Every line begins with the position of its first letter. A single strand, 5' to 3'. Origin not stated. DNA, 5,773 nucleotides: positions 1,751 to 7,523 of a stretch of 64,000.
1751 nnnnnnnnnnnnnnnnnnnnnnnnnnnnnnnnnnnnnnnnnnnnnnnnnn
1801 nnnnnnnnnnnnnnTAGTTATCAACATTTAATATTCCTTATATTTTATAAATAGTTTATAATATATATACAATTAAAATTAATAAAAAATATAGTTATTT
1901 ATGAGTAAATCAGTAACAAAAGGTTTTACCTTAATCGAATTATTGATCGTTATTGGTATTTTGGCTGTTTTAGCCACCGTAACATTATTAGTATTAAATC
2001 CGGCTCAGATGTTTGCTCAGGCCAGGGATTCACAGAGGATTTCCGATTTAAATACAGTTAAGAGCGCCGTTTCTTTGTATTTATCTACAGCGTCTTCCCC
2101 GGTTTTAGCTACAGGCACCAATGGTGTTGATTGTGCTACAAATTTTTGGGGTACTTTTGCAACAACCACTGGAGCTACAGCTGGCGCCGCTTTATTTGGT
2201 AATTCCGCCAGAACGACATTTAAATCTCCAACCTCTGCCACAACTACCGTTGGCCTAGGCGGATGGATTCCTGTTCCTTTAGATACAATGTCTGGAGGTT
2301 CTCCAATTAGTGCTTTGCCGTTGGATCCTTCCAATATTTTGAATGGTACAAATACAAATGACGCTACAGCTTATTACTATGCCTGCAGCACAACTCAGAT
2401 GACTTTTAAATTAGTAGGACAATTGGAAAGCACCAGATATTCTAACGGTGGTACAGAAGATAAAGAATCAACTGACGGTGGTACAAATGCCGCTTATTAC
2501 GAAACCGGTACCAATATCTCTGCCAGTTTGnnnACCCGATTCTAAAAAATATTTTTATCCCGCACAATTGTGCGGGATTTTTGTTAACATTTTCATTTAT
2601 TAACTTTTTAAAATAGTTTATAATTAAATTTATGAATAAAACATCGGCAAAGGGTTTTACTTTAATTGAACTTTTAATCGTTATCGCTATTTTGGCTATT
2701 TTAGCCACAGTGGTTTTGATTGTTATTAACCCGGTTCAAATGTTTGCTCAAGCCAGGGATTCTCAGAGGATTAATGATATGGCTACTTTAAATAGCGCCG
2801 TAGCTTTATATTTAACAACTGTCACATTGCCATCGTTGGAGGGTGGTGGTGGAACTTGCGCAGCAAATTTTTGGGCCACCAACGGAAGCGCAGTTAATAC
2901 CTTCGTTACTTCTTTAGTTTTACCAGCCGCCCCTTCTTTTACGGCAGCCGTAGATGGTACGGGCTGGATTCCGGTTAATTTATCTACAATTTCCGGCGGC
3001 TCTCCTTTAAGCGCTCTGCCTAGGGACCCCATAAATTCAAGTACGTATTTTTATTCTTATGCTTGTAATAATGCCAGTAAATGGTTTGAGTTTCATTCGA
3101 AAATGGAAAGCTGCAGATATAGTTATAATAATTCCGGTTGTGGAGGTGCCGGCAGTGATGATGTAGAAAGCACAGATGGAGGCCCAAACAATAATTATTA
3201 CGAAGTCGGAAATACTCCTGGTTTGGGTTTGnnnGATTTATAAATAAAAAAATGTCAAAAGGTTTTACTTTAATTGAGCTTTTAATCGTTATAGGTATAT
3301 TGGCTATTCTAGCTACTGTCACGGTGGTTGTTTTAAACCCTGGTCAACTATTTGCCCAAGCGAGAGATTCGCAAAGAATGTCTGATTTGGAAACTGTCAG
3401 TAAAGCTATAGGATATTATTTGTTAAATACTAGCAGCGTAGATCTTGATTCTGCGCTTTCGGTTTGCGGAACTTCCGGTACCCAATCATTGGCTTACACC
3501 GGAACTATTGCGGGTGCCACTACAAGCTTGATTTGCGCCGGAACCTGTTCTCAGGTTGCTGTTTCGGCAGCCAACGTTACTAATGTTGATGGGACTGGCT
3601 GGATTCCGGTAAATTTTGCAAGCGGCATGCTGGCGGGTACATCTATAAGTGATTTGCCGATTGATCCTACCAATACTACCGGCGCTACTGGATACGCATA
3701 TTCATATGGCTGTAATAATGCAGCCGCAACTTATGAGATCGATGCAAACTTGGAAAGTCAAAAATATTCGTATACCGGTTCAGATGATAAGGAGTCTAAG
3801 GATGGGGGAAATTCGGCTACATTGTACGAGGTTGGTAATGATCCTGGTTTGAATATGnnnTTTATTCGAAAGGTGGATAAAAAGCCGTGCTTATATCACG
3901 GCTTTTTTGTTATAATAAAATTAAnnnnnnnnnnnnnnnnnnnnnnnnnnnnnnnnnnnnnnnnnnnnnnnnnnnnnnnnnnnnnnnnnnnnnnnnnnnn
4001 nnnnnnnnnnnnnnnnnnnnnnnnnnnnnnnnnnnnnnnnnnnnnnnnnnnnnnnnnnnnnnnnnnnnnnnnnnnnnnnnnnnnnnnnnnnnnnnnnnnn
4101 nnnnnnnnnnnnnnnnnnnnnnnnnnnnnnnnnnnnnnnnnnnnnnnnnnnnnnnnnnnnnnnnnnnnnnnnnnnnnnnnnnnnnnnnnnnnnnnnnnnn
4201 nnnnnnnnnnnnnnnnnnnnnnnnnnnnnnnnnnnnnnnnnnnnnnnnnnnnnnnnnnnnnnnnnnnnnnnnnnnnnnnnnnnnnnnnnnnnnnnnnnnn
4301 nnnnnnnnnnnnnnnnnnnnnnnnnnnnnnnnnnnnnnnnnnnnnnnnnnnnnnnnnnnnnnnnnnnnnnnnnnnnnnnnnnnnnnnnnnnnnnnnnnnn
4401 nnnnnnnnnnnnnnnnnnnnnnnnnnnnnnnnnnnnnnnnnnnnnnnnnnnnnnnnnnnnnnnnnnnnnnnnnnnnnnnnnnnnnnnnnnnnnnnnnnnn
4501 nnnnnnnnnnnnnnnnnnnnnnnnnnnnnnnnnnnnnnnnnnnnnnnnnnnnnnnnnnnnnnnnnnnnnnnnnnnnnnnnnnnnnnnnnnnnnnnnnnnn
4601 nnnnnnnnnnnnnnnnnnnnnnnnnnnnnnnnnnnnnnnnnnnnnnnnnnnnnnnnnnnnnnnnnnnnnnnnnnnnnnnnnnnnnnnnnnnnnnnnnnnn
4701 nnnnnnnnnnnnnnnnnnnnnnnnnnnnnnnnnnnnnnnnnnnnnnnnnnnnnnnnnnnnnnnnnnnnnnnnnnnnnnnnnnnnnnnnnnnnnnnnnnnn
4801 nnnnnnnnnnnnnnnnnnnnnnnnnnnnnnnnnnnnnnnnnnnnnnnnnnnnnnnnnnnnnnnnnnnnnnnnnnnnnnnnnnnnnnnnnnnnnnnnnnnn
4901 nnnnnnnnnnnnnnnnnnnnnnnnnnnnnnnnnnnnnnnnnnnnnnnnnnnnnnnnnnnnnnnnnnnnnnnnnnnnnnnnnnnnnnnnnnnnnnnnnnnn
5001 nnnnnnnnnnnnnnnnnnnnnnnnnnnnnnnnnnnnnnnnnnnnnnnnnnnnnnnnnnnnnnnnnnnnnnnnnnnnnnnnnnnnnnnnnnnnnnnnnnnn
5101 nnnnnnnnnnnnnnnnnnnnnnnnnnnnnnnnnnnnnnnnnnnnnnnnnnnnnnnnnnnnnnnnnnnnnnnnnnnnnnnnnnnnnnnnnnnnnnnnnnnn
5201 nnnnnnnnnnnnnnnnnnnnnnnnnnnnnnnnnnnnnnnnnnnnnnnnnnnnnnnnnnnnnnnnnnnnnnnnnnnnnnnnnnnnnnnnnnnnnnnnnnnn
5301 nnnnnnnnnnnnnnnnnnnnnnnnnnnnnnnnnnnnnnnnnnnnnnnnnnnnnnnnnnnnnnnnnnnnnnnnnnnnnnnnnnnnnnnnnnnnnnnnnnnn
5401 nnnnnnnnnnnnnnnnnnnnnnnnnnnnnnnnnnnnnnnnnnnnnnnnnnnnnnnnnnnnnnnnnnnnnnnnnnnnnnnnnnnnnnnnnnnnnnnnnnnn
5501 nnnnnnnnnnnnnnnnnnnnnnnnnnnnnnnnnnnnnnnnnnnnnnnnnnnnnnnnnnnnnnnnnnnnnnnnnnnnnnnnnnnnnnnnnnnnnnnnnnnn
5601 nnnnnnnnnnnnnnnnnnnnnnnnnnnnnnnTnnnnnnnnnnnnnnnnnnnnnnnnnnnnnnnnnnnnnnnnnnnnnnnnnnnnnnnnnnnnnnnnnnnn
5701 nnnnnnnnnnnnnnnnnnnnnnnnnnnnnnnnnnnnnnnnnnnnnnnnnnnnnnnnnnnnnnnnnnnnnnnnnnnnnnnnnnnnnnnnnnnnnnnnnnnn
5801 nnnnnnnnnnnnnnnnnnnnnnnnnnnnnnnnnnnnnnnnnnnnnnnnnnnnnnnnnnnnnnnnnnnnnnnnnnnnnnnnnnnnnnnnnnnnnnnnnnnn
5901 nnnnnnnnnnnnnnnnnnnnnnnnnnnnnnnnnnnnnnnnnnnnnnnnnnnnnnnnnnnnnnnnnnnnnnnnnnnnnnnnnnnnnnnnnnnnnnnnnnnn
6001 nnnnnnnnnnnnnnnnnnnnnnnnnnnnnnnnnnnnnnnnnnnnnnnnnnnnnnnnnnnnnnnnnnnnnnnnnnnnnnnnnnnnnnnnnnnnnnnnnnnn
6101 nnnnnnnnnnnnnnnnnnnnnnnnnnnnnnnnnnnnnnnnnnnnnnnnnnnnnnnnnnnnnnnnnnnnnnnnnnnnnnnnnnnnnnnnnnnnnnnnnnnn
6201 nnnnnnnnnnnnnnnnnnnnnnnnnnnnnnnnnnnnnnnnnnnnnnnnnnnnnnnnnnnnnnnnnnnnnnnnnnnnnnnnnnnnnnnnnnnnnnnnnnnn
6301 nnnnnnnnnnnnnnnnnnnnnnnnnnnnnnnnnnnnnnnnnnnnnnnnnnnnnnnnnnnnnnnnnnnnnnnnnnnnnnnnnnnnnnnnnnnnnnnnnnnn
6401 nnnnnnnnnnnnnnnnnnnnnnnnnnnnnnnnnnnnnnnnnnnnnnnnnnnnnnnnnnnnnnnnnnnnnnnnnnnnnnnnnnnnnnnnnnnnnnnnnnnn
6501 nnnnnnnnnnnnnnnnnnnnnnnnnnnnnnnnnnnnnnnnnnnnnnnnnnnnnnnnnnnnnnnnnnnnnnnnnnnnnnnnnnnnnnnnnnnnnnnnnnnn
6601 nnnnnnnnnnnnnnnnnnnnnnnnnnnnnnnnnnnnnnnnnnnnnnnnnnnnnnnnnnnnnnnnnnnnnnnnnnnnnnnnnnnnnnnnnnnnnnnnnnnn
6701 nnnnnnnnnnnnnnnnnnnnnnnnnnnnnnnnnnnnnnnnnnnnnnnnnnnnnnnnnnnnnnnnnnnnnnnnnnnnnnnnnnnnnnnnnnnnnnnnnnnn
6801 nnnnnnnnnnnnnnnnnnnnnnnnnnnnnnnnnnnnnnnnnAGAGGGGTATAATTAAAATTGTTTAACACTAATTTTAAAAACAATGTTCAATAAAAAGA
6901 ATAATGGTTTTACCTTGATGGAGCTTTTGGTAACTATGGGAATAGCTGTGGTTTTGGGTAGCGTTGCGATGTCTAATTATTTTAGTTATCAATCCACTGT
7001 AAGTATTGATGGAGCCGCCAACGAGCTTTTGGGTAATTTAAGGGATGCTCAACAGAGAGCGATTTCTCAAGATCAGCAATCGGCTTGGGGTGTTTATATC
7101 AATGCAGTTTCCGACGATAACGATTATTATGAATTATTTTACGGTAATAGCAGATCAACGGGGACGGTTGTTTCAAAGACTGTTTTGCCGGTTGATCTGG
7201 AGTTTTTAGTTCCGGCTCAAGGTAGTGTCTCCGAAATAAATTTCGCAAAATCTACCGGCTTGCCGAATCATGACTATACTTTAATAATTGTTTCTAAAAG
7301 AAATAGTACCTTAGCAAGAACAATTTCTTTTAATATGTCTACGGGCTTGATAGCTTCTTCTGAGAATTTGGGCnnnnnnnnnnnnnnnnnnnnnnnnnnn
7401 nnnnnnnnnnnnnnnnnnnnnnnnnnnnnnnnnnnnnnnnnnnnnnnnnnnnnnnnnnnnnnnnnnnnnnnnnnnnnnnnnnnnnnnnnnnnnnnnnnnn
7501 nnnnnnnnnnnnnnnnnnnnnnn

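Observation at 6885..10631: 1248-aa prepilin-type protein carrying 5 FN3 and 3 cysteine-stabilised lectin-like modules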

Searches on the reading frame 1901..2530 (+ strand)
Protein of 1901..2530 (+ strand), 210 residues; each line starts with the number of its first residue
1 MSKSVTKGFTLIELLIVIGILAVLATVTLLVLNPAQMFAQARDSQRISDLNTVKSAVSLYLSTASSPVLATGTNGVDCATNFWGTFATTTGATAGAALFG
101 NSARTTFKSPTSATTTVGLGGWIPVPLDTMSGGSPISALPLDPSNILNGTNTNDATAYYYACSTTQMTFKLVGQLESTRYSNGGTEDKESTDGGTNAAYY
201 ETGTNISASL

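Call 6: search_protein_families(library=pfam, proteins=[window:1901-2530:+], max_evalue=0.01)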
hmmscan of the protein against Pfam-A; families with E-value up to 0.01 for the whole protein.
window:1901-2530:+ (210 aa): 1 family
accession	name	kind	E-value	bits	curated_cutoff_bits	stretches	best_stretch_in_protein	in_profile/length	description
PF07963.17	N_methyl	-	5.2e-07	29.4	21.2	1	6-28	4-26/27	Prokaryotic N-terminal methylation motif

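Call 60: search_protein_families(library=ncbifam, proteins=[window:1901-2530:+], max_evalue=1)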
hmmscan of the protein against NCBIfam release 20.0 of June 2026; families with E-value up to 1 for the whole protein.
window:1901-2530:+ (210 aa): 16 families
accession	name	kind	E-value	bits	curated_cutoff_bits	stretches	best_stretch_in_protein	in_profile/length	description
TIGR02532.1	IV_pilin_GFxxxE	domain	6.5e-07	28.9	16.3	1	7-29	2-24/24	prepilin-type N-terminal cleavage/methylation domain-containing protein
NF007862.0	PRK10574.1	equivalog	6.4e-05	23.1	138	1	6-29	4-27/145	prepilin peptidase-dependent pilin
NF041013.1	T4P_ComGE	equivalog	9.3e-05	22.5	49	1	7-60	4-56/83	competence type IV pilus minor pilin ComGE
TIGR01710.1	typeII_sec_gspG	equivalog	0.00012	22.1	88.85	1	7-60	1-52/134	type II secretion system major pseudopilin GspG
TIGR01708.2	typeII_sec_gspH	equivalog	0.00016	21.7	80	1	7-35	2-30/169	type II secretion system minor pseudopilin GspH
NF041775.1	typeIV_PilA_Myxo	equivalog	0.00031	20.8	400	1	6-57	10-59/214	type IV pilin protein PilA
TIGR01711.1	gspJ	equivalog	0.00036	20.4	64.85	1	7-51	1-47/192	type II secretion system minor pseudopilin GspJ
NF040999.1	pilin_ComGC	equivalog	0.00047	20.3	75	1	7-32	2-27/84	competence type IV pilus major pilin ComGC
NF040982.1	ComGD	equivalog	0.0013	19.2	70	1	7-50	2-43/139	competence type IV pilus minor pilin ComGD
TIGR02599.1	TIGR02599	subfamily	0.0028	17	256.5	1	8-43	1-36/361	Verru_Chthon cassette protein C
TIGR02596.1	TIGR02596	subfamily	0.014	15.5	70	1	9-34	1-26/196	Verru_Chthon cassette protein D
NF007800.0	PRK10506.1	equivalog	0.017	14.9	158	1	5-28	7-30/163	prepilin peptidase-dependent protein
NF038304.1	EPS_HpsC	equivalog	0.066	12.8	200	1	4-48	18-61/318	hormogonium polysaccharide secretion pseudopilin HpsC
TIGR01707.1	gspI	equivalog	0.068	13.7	44.35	1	8-37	1-27/101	type II secretion system minor pseudopilin GspI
NF041002.1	pilin_ComGF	equivalog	0.15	12.3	80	1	7-32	2-27/139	competence type IV pilus minor pilin ComGF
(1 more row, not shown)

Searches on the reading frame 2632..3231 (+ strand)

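Call 6: search_protein_families(library=pfam, proteins=[window:2632-3231:+], max_evalue=0.01)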
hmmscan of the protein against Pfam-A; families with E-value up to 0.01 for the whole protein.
window:2632-3231:+ (200 aa): 1 family
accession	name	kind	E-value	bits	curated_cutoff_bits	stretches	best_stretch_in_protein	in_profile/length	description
PF07963.17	N_methyl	-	1.1e-08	34.7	21.2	1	5-29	3-27/27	Prokaryotic N-terminal methylation motif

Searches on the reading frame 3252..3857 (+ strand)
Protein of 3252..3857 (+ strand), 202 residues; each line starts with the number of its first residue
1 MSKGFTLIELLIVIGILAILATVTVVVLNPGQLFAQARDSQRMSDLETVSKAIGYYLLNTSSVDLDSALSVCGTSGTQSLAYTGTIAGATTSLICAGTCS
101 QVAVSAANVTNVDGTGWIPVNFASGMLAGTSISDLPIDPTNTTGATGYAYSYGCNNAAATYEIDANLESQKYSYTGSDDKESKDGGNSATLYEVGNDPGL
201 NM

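Call 6: search_protein_families(library=pfam, proteins=[window:3252-3857:+], max_evalue=0.01)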
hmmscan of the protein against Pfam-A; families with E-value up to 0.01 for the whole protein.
window:3252-3857:+ (202 aa): 1 family
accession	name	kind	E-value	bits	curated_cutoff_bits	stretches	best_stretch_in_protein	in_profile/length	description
PF07963.17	N_methyl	-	8.4e-07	28.8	21.2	1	2-23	4-25/27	Prokaryotic N-terminal methylation motif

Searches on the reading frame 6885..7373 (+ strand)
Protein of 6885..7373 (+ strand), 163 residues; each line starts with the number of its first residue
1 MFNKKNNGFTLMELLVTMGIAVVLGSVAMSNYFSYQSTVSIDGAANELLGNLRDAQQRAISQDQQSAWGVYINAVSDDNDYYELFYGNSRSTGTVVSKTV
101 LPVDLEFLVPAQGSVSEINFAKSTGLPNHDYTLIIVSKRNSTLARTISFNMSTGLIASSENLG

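Call 16: find_homologous_proteins(query=window:6885-7373:+, max_evalue=0.001)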
Query seq(163 aa) (163 aa): 4 proteins with E <= 0.001 among 39 candidates.
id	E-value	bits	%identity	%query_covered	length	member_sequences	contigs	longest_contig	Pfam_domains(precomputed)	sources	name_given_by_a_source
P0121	1.4e-56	209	63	99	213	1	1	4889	PF07963.18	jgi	jgi:prepilin-type N-terminal cleavage/methylation domain-containing protein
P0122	2.0e-54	202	63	98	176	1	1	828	PF07963.18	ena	-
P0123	2.4e-47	179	64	77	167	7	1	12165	PF07963.18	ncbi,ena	ncbi:MAG: type II secretion system protein [Patescibacteria group bacterium]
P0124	7.9e-43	164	59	88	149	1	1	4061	-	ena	-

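Call 64: search_protein_representatives(alignment_id=A3)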
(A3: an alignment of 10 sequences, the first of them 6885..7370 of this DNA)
Query: 10 sequences, 163 profile positions. Proteins with E-value up to 0.001 (for the whole library): 19345; up to 1e-10: 2358; up to 1e-30: 143. The best 150 are listed.
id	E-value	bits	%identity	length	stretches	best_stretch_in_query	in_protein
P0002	2.8e-71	254.7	-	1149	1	1-162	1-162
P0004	5.3e-67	240.7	-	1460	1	1-162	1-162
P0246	3.4e-65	234.9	-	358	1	3-161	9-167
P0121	1.4e-64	232.8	-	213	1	1-160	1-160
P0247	5.5e-63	227.7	-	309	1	1-161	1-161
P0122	2.2e-62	225.7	-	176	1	3-160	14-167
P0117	4.7e-61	221.4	-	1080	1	7-162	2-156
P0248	1.1e-60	220.2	-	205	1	1-161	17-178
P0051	2.2e-60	219.2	-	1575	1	3-162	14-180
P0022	9.5e-60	217.1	-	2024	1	2-162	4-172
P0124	4.0e-58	211.9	-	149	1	12-155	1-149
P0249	6.2e-58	211.2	-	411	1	5-161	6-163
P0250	5.7e-57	208.1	-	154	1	7-158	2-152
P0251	1.4e-56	206.9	-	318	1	11-161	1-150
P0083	7.2e-55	201.3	-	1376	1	7-161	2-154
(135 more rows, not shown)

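Call 72: search_solved_structures(query=A3, max_evalue=1)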
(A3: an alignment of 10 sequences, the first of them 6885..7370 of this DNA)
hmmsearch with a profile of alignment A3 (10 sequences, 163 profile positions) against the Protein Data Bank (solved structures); distinct sequences matched with E-value up to 1: 20.
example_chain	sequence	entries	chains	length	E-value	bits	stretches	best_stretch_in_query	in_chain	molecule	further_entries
7tgg_A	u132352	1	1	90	3.2e-08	36.6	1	4-65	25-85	Geopilin domain 1 protein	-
9egp_A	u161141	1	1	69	2.9e-07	33.4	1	4-51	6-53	Geopilin domain 1 protein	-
9laa_A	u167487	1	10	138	1.1e-06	31.6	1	3-60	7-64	Type IV pilin protein PilA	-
2m7g_A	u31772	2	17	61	5.7e-06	29.2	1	9-65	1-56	Geopilin domain 1 protein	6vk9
6gv9_A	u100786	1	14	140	3.2e-05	26.8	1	9-45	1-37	Prepilin peptidase-dependent protein D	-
8tj2_C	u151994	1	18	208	4.4e-05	26.3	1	9-58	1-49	Type IV major pilin protein PilA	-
8tob_GA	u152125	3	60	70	0.00029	23.7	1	10-56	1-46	Fimbrial protein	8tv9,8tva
5kua_A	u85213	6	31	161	0.00029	23.7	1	9-45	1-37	pilin | Neisseria meningitidis PilE variant SB-GATDH | Neisseria meningitidis PilE, SB-DATDH variant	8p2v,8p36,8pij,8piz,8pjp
8p3b_A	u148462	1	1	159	0.00031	23.6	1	9-45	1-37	Fimbrial protein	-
2hi2_A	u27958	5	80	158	0.00038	23.3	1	9-45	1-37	Fimbrial protein | PilA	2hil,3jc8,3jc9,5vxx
1ay2_A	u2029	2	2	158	0.00038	23.3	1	9-45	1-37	TYPE 4 PILIN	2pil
1oqw_A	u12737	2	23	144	0.0013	21.5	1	9-55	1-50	Fimbrial protein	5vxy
8tum_e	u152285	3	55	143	0.0034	20.2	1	9-58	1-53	Type IV major pilin protein PilA | Pilin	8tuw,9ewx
8pfb_G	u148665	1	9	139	0.004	20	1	9-52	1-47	Type IV pilin PilE1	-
9lab_B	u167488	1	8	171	0.016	18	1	4-53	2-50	MSHA major pilin subunit MshA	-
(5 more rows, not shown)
